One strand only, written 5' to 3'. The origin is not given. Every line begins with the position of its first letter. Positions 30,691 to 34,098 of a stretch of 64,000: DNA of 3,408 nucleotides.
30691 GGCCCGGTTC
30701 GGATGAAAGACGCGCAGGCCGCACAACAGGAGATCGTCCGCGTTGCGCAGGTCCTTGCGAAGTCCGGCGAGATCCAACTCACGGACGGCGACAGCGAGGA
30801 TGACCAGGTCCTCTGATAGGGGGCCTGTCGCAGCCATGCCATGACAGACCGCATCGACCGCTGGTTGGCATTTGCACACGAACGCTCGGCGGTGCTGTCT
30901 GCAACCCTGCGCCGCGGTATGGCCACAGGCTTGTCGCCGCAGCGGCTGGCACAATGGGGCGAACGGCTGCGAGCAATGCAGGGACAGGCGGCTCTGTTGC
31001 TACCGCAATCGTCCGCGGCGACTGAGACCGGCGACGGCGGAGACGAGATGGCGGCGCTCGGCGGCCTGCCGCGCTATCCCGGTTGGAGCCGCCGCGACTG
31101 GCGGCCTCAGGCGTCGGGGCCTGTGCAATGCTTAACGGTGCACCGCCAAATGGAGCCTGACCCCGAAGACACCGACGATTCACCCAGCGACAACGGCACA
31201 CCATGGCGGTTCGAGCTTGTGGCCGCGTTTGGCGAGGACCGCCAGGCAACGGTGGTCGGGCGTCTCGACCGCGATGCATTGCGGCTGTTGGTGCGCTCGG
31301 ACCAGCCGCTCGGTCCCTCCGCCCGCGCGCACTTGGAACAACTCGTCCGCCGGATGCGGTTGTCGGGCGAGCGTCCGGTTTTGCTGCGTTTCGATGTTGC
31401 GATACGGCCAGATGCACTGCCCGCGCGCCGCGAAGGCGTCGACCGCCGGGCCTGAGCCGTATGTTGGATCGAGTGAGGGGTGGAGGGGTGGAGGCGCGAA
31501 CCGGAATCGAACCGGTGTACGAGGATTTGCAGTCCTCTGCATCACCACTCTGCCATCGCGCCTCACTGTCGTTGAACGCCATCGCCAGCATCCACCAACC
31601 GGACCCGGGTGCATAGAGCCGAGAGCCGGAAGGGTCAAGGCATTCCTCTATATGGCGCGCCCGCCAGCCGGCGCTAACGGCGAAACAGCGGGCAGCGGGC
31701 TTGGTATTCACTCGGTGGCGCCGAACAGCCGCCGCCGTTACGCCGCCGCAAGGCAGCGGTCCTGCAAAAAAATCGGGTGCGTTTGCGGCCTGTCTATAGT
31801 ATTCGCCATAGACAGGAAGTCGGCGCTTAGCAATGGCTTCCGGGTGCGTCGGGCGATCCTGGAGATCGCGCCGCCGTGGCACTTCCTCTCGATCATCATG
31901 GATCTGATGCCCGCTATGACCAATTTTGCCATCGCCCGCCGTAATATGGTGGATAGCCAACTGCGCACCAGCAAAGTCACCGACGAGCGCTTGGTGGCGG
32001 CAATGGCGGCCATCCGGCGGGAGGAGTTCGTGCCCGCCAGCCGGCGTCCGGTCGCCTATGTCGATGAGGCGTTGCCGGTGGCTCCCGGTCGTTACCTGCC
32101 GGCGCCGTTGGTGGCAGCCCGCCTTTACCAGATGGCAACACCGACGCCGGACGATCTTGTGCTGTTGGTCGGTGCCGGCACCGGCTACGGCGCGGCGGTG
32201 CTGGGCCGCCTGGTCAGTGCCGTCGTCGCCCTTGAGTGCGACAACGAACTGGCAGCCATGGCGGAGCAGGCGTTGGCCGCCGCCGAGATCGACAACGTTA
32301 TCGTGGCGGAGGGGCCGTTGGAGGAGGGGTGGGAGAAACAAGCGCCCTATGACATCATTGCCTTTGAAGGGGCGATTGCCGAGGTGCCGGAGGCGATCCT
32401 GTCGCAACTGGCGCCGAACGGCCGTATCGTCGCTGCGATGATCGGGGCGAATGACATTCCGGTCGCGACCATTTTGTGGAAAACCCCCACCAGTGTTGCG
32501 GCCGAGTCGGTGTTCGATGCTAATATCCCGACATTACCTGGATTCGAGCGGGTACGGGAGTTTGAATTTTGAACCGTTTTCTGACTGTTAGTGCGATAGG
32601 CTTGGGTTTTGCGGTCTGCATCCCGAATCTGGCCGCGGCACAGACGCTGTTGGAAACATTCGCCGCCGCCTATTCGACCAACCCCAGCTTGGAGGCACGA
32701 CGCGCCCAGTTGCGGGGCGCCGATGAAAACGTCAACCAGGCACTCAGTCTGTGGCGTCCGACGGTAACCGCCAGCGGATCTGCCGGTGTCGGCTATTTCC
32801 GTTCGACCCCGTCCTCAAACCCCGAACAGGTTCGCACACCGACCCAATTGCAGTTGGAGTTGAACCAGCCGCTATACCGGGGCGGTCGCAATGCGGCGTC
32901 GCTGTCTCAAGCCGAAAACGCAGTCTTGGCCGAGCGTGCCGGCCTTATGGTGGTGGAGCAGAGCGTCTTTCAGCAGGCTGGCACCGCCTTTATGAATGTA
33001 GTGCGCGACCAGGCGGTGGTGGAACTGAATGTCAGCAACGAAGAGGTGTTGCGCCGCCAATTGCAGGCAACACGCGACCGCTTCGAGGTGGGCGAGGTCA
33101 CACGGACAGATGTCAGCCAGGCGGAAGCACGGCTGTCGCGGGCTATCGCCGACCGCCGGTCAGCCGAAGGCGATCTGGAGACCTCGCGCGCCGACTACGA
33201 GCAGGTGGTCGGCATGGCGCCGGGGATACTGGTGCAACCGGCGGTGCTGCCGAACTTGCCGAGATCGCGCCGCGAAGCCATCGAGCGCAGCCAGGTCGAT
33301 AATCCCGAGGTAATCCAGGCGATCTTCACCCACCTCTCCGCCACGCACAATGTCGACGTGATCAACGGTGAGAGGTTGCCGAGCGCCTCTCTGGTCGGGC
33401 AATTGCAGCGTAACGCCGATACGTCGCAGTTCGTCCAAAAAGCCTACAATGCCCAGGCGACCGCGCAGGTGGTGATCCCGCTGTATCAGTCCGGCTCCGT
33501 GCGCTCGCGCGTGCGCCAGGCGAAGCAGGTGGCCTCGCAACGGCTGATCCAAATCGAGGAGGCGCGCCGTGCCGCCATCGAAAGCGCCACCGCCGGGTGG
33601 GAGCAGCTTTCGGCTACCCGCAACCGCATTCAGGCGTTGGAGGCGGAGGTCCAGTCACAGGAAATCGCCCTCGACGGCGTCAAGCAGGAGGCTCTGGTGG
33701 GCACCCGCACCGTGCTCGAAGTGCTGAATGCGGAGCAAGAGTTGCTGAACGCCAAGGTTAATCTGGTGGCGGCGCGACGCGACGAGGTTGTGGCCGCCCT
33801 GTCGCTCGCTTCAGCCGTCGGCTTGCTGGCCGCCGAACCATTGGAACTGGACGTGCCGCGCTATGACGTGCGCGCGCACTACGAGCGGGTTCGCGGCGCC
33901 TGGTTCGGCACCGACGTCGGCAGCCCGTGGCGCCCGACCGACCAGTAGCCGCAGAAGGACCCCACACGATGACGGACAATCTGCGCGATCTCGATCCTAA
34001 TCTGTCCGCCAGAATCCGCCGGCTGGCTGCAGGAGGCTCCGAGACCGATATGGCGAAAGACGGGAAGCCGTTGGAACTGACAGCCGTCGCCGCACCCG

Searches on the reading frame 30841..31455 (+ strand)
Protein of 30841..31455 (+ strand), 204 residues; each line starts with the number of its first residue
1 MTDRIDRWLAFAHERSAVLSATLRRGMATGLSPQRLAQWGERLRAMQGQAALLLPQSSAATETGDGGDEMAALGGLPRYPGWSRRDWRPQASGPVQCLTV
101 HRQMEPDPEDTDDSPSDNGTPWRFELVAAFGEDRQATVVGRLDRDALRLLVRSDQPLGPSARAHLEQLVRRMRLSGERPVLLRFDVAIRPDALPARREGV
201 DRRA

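Call 74: search_protein_families(library=pfam, proteins=[window:30841-31455:+], max_evalue=0.1)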
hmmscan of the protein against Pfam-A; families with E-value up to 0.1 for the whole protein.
window:30841-31455:+ (204 aa): 1 family
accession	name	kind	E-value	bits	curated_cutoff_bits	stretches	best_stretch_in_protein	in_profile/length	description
PF17827.6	PrmC_N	-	0.063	14.3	23.4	0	142-172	30-60/71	PrmC N-terminal domain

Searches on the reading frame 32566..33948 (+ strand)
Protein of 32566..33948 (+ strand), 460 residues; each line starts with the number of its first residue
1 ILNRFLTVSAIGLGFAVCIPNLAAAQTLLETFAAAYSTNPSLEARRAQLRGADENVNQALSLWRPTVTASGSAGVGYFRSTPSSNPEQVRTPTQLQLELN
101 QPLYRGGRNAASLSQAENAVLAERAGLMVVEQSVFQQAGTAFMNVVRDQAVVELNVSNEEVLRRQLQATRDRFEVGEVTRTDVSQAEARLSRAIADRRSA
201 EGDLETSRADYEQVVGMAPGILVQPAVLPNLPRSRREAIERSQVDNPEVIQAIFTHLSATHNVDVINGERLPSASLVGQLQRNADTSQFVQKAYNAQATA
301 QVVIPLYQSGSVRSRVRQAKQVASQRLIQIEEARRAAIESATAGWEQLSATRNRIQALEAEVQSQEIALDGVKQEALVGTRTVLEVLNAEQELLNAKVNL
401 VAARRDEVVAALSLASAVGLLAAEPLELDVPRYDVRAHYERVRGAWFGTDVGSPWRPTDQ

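Call 90: search_protein_families(library=pfam, proteins=[window:32566-33948:+], max_evalue=0.0001)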
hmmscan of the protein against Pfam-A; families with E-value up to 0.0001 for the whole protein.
window:32566-33948:+ (460 aa): 1 family
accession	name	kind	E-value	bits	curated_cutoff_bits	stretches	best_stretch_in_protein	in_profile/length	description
PF02321.23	OEP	-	3.6e-51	174.1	22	2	29-216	2-187/187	Outer membrane efflux protein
